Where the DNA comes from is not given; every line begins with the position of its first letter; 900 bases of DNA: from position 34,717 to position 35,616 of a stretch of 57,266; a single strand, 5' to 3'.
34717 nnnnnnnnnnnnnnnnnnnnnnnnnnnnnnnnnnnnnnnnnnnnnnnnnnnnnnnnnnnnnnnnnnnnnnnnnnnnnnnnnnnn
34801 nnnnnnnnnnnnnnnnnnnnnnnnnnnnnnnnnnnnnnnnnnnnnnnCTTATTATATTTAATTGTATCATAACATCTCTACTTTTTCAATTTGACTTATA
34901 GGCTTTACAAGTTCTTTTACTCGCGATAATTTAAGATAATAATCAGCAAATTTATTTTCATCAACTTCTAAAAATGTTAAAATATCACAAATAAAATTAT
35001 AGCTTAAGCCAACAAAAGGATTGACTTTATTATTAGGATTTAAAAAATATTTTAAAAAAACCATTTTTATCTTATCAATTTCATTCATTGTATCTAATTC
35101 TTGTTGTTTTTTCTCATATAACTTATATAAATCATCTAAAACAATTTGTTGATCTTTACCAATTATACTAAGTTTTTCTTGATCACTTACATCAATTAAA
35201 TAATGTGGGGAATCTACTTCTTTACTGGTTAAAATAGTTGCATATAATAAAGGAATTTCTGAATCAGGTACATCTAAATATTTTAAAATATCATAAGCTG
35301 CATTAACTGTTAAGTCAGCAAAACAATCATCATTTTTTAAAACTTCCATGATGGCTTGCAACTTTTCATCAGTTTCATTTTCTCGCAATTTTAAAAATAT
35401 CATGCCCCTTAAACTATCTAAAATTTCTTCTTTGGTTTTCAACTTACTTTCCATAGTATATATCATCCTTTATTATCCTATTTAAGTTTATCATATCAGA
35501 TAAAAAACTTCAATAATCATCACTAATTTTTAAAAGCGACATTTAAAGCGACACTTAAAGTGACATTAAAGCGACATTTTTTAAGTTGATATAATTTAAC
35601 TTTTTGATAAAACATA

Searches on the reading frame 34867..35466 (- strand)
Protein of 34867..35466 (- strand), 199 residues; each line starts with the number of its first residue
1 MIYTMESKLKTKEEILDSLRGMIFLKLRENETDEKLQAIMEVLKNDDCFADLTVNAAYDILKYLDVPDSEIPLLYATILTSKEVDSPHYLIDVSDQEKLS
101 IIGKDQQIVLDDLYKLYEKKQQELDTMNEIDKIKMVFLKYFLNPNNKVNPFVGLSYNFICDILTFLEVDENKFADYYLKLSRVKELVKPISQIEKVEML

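Call 7: search_protein_families(library=pfam, proteins=[window:34867-35466:-], max_evalue=0.01)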
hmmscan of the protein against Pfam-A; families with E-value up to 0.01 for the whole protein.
window:34867-35466:- (199 aa): 1 family
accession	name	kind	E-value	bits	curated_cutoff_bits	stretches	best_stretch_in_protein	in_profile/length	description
PF20317.4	HTH_60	-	0.0054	17.5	24.1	0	108-169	5-66/140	Helix-turn-helix domain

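Call 13: search_protein_families(library=padloc, proteins=[window:34867-35466:-], max_evalue=0.01)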
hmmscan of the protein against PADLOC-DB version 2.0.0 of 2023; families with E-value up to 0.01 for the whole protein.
window:34867-35466:- (199 aa): 0 families

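Call 72: search_protein_families(library=ncbifam, proteins=[window:34867-35466:-], max_evalue=0.01)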
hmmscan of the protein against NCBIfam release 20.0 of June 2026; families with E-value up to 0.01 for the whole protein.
window:34867-35466:- (199 aa): 0 families
